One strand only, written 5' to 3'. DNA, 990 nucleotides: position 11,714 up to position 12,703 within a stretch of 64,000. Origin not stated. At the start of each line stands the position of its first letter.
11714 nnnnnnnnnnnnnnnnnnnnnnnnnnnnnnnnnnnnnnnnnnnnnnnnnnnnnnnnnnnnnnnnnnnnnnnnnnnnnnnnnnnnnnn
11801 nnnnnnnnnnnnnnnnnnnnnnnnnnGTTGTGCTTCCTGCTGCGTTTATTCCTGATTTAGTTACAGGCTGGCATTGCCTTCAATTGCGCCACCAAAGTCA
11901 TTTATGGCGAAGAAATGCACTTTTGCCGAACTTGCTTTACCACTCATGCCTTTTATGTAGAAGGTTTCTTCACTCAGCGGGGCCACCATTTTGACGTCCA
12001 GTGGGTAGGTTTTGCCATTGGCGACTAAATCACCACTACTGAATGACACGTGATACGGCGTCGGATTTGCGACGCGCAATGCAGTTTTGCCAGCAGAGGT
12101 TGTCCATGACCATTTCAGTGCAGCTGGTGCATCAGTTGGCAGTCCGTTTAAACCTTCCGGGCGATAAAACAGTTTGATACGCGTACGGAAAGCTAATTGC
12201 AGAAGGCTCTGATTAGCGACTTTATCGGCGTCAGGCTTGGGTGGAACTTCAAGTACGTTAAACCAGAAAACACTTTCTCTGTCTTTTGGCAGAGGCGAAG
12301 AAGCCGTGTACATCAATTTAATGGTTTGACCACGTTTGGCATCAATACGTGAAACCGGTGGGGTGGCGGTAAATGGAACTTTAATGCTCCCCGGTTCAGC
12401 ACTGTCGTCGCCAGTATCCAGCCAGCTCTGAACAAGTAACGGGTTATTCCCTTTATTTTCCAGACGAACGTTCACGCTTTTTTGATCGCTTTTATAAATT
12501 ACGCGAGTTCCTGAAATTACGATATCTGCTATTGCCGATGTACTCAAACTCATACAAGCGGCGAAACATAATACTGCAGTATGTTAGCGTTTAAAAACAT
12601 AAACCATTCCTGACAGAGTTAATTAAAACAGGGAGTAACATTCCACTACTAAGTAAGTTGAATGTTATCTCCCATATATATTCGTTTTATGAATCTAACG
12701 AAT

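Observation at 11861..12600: yadV chaperone has its signal peptide knocked out of frame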

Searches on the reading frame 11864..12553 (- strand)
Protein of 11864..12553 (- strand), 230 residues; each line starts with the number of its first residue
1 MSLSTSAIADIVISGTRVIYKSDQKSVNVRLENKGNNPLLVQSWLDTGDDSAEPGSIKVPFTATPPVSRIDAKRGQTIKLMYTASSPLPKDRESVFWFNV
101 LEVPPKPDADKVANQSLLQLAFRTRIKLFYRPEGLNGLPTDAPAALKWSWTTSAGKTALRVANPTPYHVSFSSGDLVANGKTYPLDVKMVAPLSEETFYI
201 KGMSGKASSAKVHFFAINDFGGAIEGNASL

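Call 19: list_cluster_members(proteins=[window:11864-12553:-, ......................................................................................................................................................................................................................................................])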
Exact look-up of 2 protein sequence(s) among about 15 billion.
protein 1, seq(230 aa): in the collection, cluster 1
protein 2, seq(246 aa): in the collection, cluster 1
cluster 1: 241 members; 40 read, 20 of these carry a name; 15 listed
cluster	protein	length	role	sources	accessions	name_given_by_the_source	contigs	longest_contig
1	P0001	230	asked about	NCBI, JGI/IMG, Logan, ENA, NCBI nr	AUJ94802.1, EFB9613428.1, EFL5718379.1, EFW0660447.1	TPA: fimbrial chaperone [Escherichia coli] | fimbrial chaperone [Escherichia coli]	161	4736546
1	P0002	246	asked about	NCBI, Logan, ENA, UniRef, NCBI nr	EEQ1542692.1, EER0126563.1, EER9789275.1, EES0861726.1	fimbrial chaperone [Escherichia coli] | fimbrial chaperone n=1 Tax=Escherichia coli TaxID=562 RepID=UPI000CFDB2B5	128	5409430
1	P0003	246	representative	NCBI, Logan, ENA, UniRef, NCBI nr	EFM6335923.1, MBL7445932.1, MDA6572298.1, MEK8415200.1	fimbrial chaperone [Escherichia coli] | fimbrial chaperone n=1 Tax=Escherichia coli TaxID=562 RepID=UPI0017AACFA1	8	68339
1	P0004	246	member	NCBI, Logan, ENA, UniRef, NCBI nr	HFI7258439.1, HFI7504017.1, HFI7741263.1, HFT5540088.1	TPA: fimbrial chaperone [Escherichia coli] | fimbrial chaperone n=1 Tax=Escherichia coli TaxID=562 RepID=UPI000DDF1852 | fimbrial chaperone [Escherichia coli]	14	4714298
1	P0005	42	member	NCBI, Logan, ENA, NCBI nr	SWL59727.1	putative chaperone protein EcpD [Klebsiella pneumoniae]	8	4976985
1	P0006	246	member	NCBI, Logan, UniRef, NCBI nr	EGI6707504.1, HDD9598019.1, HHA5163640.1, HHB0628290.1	fimbrial chaperone [Escherichia coli] | fimbrial chaperone n=1 Tax=Escherichia coli TaxID=562 RepID=UPI003B5E9B44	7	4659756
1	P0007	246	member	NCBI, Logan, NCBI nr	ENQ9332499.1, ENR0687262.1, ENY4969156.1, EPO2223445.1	fimbrial chaperone [Escherichia coli]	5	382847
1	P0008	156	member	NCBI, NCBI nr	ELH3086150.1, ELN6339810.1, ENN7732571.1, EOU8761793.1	fimbria/pilus periplasmic chaperone, partial [Shigella dysenteriae] | fimbria/pilus periplasmic chaperone [Escherichia coli]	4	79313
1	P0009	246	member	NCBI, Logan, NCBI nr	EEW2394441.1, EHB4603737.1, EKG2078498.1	fimbrial chaperone [Escherichia coli]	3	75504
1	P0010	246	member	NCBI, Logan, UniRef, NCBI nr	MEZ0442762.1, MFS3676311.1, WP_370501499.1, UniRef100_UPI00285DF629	fimbrial chaperone [Escherichia coli] | fimbrial chaperone n=1 Tax=Escherichia coli TaxID=562 RepID=UPI00285DF629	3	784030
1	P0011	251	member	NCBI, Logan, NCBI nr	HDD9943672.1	TPA: fimbrial chaperone [Escherichia coli] | fimbrial chaperone [Escherichia coli]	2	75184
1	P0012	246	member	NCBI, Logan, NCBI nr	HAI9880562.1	TPA: fimbrial chaperone [Escherichia coli] | fimbrial chaperone [Escherichia coli]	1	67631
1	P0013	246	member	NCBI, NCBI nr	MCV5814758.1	fimbrial chaperone [Escherichia coli]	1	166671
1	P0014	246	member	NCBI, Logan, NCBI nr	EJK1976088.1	fimbrial chaperone [Escherichia coli]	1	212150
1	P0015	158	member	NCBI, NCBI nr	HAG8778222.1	TPA: fimbrial chaperone, partial [Escherichia coli] | fimbrial chaperone [Escherichia coli]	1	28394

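Call 21: find_encoding_contigs(protein=P0001, flank=6000, max_places=10)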
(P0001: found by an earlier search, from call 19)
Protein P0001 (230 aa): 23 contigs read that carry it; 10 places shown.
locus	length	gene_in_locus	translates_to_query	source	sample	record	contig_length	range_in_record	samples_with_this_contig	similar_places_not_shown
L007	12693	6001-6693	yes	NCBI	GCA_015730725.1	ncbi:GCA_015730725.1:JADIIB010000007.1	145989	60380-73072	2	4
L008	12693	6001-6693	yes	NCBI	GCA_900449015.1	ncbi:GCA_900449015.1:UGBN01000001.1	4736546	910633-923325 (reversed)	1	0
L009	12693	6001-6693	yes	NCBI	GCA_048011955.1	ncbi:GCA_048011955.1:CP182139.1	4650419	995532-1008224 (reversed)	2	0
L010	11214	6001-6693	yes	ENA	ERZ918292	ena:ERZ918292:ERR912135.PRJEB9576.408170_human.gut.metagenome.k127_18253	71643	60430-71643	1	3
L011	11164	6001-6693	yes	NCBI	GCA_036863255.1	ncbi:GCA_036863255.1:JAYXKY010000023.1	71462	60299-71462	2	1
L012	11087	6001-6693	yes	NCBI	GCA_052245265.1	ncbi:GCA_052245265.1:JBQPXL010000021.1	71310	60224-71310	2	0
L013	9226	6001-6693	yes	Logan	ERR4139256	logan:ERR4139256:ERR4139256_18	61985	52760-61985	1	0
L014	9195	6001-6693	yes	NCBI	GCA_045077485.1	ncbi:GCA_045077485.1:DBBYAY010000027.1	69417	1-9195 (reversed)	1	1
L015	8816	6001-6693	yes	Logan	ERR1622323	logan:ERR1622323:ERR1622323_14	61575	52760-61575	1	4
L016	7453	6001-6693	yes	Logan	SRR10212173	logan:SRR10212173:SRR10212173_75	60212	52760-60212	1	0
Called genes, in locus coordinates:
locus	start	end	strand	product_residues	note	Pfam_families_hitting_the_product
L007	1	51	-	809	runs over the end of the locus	PF00270:DEAD, PF00271:Helicase_C, PF24473:CON_HrpB, PF08482:HrpB_C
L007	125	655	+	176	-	PF02834:LigT_PEase, PF13563:2_5_RNA_ligase2, PF02834:LigT_PEase (weak)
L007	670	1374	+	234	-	PF17746:SfsA_N, PF03749:SfsA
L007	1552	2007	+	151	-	PF21157:DksA_N, PF01258:zf-dskA_traR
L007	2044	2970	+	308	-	PF00749:tRNA-synt_1c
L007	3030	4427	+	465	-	PF01743:PolyA_pol, PF12627:PolyA_pol_RNAbd, PF12626:PolyA_pol_arg_C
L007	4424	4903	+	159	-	PF01288:HPPK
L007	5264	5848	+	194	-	PF00419:Fimbrial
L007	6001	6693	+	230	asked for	PF00345:PapD_N, PF02753:PapD_C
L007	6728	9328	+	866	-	PF13954:PapC_N, PF00577:Usher, PF13953:PapC_C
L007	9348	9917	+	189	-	PF00419:Fimbrial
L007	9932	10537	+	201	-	PF00419:Fimbrial (weak)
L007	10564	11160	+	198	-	-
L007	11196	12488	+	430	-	PF00419:Fimbrial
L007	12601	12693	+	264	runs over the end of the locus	PF02548:Pantoate_transf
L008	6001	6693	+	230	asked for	PF00345:PapD_N, PF02753:PapD_C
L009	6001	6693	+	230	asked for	PF00345:PapD_N, PF02753:PapD_C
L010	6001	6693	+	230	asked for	PF00345:PapD_N, PF02753:PapD_C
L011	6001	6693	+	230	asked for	PF00345:PapD_N, PF02753:PapD_C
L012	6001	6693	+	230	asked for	PF00345:PapD_N, PF02753:PapD_C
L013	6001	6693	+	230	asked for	PF00345:PapD_N, PF02753:PapD_C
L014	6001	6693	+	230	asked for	PF00345:PapD_N, PF02753:PapD_C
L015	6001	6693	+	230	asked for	PF00345:PapD_N, PF02753:PapD_C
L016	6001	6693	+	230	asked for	PF00345:PapD_N, PF02753:PapD_C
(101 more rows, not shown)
